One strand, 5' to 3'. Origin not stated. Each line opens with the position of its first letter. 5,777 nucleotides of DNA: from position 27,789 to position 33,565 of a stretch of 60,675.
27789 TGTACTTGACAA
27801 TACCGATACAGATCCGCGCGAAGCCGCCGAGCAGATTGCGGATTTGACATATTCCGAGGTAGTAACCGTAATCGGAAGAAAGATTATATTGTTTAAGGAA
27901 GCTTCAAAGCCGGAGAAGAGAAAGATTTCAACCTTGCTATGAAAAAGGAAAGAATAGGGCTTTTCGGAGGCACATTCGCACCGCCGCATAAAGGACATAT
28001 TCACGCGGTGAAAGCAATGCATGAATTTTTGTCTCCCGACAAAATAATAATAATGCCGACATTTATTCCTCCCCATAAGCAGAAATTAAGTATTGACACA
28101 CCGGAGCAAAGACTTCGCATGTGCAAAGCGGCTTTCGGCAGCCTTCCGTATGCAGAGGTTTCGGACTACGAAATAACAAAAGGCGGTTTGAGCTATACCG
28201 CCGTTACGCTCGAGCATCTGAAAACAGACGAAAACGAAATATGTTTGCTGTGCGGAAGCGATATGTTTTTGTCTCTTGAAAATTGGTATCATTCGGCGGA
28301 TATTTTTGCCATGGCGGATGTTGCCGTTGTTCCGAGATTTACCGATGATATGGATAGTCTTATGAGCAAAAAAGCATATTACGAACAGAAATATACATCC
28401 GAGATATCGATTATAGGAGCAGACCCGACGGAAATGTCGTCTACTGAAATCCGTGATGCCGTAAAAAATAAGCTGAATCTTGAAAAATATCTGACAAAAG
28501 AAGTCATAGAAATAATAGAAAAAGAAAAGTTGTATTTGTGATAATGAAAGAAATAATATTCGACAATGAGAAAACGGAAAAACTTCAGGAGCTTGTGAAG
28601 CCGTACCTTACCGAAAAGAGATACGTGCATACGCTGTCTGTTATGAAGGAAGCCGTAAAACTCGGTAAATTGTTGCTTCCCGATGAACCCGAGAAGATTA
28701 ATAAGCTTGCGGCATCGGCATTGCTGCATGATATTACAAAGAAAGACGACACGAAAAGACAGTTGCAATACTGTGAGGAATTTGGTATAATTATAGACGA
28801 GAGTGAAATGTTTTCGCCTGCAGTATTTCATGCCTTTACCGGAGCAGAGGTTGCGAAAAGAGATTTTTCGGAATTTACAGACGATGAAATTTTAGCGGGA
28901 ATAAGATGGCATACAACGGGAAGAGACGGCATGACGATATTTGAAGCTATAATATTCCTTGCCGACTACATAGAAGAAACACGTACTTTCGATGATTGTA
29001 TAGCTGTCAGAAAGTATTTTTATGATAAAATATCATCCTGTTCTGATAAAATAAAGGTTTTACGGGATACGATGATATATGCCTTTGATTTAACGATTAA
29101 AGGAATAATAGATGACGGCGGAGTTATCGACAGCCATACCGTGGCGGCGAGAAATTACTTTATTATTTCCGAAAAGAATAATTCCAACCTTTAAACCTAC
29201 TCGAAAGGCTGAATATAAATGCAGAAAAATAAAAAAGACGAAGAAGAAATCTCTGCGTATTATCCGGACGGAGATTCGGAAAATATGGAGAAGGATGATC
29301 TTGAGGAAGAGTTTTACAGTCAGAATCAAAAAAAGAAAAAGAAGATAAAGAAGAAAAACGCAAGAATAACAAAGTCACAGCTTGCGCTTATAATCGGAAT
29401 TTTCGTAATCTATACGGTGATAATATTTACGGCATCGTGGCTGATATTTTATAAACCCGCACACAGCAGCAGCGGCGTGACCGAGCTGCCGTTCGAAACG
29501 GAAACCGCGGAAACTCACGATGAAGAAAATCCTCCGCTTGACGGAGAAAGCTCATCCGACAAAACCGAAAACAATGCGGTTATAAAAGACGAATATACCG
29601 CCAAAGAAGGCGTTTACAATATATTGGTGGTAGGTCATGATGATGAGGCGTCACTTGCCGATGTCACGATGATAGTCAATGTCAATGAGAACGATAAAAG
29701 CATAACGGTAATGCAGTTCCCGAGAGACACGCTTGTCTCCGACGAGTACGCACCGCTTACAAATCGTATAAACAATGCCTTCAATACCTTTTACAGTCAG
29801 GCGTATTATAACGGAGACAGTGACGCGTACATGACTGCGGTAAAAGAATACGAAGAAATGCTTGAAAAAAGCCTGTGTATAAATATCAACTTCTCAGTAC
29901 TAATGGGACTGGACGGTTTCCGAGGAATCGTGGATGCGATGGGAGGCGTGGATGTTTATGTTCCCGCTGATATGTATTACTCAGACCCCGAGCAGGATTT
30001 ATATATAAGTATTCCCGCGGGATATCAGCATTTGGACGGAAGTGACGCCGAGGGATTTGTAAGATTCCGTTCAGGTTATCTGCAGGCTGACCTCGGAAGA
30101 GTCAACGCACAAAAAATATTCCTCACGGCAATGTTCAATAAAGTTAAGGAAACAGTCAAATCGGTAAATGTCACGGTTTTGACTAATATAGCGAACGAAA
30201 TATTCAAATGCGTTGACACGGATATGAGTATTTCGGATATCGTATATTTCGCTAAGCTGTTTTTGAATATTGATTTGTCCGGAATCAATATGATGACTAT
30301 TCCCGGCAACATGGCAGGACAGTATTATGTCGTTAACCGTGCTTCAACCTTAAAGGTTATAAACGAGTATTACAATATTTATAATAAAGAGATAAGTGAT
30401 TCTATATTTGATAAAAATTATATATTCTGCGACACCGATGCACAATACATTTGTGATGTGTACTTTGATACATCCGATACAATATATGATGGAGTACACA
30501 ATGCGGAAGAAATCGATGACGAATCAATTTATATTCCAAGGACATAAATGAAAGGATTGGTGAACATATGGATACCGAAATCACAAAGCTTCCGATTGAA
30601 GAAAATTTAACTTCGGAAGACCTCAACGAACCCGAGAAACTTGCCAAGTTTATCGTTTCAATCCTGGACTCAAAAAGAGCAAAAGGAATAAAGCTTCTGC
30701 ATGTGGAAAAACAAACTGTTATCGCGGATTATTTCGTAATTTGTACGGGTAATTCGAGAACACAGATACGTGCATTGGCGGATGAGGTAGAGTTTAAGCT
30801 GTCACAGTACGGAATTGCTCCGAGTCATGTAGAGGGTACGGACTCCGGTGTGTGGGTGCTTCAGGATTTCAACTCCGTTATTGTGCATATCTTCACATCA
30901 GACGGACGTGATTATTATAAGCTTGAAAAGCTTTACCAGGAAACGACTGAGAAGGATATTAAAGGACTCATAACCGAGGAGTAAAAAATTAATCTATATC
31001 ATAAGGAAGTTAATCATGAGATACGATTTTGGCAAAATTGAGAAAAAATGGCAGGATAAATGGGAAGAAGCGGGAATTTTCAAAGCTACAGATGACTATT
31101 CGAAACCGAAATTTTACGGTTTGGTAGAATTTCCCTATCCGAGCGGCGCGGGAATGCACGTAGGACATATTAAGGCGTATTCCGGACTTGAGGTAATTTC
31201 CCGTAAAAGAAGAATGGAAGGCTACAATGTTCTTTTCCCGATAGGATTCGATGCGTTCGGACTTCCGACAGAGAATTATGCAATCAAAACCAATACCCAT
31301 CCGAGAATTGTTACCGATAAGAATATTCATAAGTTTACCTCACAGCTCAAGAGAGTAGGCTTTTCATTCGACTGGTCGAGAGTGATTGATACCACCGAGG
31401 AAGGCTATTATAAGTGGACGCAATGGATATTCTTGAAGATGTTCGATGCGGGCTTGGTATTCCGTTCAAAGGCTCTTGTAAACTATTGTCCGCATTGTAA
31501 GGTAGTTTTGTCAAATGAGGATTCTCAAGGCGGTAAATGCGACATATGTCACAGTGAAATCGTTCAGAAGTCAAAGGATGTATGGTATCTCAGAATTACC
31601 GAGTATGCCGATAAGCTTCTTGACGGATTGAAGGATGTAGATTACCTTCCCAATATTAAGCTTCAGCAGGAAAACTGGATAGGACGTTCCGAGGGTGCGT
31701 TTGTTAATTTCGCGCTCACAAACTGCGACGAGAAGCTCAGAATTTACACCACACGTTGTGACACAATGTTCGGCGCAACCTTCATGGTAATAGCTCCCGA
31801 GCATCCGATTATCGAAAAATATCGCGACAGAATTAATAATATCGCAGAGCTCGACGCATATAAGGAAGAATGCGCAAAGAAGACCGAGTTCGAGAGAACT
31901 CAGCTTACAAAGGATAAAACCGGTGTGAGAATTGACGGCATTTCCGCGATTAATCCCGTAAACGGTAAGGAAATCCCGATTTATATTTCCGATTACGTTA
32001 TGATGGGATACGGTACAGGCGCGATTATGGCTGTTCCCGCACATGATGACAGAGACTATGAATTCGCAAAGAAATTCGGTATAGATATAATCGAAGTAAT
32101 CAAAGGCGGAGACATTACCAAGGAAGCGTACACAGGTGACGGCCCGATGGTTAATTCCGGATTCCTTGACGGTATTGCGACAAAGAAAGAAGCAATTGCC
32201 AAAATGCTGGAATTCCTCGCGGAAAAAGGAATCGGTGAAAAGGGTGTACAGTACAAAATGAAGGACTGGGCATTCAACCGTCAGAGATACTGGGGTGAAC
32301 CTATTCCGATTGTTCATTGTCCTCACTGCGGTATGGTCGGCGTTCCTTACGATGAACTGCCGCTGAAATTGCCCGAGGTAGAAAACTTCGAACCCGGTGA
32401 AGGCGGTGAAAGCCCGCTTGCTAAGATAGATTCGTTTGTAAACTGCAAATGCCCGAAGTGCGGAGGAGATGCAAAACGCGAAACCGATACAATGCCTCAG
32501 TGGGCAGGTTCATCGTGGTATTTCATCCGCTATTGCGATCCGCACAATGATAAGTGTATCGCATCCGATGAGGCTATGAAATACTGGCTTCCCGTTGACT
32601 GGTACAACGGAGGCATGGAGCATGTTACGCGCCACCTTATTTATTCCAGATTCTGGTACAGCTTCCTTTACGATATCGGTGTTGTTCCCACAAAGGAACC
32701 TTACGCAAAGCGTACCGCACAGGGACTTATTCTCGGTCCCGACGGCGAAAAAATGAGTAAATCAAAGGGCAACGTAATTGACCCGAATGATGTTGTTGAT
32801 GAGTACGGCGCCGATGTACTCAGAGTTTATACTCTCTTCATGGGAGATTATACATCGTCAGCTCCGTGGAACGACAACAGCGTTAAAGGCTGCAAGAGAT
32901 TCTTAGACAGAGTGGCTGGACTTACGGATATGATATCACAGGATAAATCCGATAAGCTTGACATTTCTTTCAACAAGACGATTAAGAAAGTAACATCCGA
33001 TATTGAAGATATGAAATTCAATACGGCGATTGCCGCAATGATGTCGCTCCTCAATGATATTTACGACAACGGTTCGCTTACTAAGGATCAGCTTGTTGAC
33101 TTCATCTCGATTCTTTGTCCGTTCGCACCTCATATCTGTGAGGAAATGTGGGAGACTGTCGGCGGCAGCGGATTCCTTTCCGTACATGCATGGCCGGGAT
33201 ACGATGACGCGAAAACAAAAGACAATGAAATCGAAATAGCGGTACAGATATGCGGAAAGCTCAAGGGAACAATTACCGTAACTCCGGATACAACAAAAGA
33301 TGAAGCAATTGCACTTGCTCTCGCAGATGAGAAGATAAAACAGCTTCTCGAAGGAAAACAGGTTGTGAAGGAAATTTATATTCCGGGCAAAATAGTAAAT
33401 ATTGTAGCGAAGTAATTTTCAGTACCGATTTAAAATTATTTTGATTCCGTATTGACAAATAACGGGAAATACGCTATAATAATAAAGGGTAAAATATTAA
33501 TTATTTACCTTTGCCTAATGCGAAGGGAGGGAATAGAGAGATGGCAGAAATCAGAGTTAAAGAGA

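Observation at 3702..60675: Dispersed family of four short elements with a conserved core and a stem that changes sequence but keeps pairing (best candidate for an undescribed system)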

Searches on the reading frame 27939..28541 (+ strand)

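Call 83: search_protein_families(library=pfam, proteins=[window:27939-28541:+], max_evalue=0.00001)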
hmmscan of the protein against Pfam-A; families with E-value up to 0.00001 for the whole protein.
window:27939-28541:+ (200 aa): 1 family
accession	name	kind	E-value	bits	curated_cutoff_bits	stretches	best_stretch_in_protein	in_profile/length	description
PF01467.32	CTP_transf_like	-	6.7e-19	68.9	21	1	8-173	1-132/133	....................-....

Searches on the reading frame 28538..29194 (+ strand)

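Call 83: search_protein_families(library=pfam, proteins=[window:28538-29194:+], max_evalue=0.00001)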
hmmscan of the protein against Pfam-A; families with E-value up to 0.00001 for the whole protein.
window:28538-29194:+ (218 aa): 1 family
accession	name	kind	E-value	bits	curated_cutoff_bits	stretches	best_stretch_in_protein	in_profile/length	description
PF01966.28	HD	-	3.5e-11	43.8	22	1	28-146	1-114/116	HD domain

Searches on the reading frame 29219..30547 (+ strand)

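Call 83: search_protein_families(library=pfam, proteins=[window:29219-30547:+], max_evalue=0.00001)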
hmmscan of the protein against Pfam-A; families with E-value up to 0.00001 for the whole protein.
window:29219-30547:+ (442 aa): 1 family
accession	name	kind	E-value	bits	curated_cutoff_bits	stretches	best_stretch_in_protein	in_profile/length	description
PF03816.19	LytR_cpsA_psr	-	1.4e-30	106.9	24.6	1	147-310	2-149/150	LytR_cpsA_psr family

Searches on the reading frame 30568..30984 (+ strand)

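Call 84: search_protein_families(library=pfam, proteins=[window:30568-30984:+], max_evalue=0.00001)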
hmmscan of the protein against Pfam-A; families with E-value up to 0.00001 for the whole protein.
window:30568-30984:+ (138 aa): 1 family
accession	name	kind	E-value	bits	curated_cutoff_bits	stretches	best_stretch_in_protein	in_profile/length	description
PF02410.21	RsfS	-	1e-30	106.2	21.6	1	28-123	2-98/98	Ribosomal silencing factor during starvation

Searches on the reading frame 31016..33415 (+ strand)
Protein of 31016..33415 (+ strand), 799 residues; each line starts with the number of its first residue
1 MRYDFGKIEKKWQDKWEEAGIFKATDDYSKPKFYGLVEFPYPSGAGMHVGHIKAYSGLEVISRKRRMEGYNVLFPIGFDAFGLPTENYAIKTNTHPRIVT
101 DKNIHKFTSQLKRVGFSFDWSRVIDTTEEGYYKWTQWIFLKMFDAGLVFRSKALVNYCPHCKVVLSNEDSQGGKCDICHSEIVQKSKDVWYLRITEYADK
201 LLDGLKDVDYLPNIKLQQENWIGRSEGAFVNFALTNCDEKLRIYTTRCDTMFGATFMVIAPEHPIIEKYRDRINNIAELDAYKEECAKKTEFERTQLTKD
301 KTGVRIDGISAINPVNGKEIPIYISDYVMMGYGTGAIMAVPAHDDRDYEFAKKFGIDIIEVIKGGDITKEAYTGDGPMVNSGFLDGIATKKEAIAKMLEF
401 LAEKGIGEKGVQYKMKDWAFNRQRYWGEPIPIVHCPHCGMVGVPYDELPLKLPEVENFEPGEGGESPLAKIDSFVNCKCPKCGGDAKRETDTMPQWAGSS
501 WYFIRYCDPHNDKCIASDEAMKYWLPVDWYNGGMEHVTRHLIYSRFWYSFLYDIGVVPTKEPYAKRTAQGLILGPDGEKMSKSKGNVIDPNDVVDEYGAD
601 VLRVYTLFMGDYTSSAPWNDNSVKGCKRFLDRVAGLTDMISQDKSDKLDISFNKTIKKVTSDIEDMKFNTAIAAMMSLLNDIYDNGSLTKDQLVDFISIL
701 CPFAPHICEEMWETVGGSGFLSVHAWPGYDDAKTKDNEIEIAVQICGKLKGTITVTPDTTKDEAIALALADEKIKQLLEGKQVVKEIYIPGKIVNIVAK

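Call 83: search_protein_families(library=pfam, proteins=[window:31016-33415:+], max_evalue=0.00001)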
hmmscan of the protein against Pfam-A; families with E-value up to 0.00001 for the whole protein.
window:31016-33415:+ (799 aa): 4 families
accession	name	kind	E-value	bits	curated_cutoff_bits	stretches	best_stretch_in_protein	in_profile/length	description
PF13603.12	tRNA-synt_1_2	-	7.6e-61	205.3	25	1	219-397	1-180/185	Leucyl-tRNA synthetase, editing domain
PF00133.28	tRNA-synt_1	-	1.4e-50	172.7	22.7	2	11-217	1-219/414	tRNA synthetases class I (I, L, M and V)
PF09334.17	tRNA-synt_1g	-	8.7e-27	94.3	20.1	1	39-181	7-145/391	tRNA synthetases class I (M)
PF08264.19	Anticodon_1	-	1.7e-18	67.3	25.1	1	652-763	8-146/148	Anticodon-binding domain of tRNA ligase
